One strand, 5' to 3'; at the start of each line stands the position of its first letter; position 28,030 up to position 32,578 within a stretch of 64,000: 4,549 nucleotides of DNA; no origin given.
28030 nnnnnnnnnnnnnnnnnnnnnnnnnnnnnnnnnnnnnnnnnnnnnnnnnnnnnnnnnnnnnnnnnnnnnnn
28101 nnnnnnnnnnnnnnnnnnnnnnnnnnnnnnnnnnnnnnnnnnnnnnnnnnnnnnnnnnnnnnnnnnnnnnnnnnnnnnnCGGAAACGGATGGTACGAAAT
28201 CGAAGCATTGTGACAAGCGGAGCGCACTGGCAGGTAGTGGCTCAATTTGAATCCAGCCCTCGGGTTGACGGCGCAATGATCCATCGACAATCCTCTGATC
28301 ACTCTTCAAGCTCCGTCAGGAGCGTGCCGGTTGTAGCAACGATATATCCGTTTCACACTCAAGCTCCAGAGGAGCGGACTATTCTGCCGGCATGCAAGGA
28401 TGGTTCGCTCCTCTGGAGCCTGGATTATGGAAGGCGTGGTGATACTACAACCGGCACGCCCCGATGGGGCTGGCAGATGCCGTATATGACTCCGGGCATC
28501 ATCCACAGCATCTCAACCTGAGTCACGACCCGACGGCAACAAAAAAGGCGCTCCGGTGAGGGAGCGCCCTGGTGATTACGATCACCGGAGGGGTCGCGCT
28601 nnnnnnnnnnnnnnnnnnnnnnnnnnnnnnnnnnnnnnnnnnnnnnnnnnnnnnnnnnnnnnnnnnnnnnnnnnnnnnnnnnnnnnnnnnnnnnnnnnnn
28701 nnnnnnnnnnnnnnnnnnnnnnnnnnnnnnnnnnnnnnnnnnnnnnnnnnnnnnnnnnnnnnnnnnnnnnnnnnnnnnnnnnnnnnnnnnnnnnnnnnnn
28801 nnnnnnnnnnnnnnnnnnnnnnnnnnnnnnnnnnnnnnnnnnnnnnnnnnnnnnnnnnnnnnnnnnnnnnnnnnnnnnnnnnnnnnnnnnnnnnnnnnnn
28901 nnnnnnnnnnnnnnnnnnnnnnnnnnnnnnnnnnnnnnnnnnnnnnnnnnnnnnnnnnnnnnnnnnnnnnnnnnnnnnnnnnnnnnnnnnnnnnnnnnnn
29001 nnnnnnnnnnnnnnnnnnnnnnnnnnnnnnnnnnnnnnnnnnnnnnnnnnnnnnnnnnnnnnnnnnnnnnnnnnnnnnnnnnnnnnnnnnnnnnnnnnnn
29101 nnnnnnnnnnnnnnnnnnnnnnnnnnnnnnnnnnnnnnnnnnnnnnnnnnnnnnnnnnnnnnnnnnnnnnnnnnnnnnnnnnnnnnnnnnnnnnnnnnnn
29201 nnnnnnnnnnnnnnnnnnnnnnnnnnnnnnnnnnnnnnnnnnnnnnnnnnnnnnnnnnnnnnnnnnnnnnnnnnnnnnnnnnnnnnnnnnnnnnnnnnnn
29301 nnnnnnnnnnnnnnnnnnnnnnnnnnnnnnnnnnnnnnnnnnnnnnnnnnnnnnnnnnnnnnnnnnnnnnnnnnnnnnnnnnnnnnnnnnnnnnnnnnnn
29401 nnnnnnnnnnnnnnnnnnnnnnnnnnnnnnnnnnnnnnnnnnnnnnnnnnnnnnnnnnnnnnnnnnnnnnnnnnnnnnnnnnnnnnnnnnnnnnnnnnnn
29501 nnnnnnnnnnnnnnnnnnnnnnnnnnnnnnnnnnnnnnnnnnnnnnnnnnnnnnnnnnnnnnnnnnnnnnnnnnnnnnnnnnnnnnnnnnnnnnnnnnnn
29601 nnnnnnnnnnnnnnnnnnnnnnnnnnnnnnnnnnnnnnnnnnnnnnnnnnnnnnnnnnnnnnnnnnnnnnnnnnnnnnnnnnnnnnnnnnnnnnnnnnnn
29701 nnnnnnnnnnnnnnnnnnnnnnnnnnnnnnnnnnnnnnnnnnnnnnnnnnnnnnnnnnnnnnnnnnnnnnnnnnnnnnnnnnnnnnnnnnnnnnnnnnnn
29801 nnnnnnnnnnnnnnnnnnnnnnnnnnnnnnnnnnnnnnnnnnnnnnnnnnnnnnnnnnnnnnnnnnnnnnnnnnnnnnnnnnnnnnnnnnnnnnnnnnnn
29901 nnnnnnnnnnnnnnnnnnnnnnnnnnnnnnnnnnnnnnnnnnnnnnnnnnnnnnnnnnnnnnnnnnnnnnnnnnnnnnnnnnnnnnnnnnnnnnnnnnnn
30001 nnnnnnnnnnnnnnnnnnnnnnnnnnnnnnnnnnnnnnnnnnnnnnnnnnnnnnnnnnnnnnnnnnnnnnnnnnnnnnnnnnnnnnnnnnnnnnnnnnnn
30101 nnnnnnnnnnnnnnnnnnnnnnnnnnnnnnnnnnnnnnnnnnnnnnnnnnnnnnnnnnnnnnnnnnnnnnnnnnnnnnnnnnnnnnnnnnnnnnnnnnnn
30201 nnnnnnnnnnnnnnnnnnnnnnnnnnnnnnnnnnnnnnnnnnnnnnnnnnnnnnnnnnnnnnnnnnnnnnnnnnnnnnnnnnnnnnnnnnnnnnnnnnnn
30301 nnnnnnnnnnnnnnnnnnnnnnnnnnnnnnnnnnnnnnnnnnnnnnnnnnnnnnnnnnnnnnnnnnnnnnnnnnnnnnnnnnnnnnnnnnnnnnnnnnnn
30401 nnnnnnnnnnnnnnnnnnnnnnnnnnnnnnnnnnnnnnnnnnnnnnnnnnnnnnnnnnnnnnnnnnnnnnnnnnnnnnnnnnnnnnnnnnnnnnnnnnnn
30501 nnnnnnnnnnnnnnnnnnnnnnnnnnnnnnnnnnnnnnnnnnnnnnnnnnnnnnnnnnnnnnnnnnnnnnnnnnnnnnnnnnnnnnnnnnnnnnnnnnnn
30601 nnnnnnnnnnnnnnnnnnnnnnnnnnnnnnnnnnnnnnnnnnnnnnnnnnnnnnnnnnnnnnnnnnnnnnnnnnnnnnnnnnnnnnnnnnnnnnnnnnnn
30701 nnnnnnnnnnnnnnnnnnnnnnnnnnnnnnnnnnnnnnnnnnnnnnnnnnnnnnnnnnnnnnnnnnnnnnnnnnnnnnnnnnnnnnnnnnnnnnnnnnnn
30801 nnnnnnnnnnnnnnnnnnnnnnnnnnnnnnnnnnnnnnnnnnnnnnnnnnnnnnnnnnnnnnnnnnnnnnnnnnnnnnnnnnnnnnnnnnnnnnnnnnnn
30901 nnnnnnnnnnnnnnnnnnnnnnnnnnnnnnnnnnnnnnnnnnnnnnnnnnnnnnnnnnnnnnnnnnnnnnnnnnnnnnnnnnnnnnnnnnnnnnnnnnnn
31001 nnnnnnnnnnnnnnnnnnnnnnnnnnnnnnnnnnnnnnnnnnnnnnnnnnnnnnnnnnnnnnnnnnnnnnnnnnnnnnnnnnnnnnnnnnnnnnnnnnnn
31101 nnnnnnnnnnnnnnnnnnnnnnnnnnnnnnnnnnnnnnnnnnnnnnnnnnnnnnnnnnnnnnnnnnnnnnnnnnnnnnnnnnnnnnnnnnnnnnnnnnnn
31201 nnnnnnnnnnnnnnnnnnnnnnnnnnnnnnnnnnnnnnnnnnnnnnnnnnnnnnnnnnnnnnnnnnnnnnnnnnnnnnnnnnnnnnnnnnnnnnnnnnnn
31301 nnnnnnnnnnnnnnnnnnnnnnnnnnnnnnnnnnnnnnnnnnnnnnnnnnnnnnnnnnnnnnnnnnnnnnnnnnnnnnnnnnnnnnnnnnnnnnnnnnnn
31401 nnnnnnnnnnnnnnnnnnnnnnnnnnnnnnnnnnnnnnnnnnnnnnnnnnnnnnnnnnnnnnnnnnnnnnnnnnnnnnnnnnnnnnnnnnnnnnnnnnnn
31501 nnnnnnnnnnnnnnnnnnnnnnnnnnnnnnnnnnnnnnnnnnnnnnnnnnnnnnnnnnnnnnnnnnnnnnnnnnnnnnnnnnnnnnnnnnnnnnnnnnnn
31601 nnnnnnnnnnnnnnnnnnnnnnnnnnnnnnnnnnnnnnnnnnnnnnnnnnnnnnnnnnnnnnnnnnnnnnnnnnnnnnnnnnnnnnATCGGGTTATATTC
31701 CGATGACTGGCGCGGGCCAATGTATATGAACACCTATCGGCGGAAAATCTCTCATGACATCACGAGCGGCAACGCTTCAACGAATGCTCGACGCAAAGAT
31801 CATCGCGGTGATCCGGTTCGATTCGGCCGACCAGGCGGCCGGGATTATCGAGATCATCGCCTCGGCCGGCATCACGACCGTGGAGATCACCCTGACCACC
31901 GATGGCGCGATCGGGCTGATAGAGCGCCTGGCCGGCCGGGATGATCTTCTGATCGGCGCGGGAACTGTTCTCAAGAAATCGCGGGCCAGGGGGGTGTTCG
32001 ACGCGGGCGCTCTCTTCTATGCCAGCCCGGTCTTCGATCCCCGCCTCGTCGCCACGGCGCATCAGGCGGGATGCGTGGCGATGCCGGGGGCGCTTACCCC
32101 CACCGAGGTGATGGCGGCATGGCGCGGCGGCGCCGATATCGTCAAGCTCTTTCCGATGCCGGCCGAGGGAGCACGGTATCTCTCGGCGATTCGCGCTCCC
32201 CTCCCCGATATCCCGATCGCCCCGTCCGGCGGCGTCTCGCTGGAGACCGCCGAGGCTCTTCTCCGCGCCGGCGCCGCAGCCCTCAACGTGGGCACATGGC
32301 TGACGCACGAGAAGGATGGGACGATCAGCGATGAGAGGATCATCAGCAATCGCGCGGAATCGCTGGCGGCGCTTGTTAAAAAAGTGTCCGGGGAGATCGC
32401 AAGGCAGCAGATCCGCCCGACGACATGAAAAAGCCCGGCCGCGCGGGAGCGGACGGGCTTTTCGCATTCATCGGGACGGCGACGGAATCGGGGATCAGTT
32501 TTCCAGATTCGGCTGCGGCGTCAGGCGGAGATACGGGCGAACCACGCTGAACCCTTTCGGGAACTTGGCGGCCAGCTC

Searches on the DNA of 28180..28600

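Call 50: search_rna_families(source=window, start=28180, end=28600, threshold=evalue, max_evalue=10)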
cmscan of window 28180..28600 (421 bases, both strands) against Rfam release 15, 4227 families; matches with E-value up to 10: 6.
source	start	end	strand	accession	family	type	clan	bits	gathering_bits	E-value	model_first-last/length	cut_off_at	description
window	28351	28432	+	RF00639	mir-515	Gene; miRNA;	CL00096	31.7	68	0.00014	1-87/87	no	mir-515 microRNA precursor family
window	28360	28420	-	RF03790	MIR8008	Gene; miRNA;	-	23.7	66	0.015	1-55/55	no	MIR8008 microRNA precursor family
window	28358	28424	+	RF04303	MIR162_2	Gene; miRNA;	CL00150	18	103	0.23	1-135/135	no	MIR162_2 microRNA precursor family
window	28531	28600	-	RF00519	suhB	Gene; sRNA;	CL00108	16.2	41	0.74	1-77/77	no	Makes More Granules Regulator RNA (mmgR)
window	28539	28596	-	RF02869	ncS025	Gene; sRNA;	-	16.1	46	1.9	1-85/85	no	Burkholderia sRNA 25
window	28569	28588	+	RF00630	P26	Gene;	-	12.8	36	5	42-63/66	no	Pseudomonas sRNA P26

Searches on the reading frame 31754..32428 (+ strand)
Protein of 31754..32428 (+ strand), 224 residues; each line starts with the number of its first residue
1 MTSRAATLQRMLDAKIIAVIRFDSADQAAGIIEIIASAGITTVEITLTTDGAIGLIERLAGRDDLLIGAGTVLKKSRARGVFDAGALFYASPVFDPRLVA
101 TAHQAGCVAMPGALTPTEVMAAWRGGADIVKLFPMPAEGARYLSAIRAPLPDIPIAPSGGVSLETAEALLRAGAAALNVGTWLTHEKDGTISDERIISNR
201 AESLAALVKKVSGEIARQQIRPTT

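Call 68: search_protein_families(library=pfam, proteins=[window:31754-32428:+], max_evalue=0.00001)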
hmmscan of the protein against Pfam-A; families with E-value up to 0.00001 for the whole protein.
window:31754-32428:+ (224 aa): 1 family
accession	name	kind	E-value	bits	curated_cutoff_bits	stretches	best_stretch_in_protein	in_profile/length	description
PF01081.25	Aldolase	-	6.8e-37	127.3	27.8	1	10-187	4-183/196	KDPG and KHG aldolase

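Call 86: find_encoding_contigs(protein=window:31754-32428:+, flank=10000, max_places=4)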
Protein window:31754-32428:+ (224 aa): no gene with exactly this product is on record in the collection.
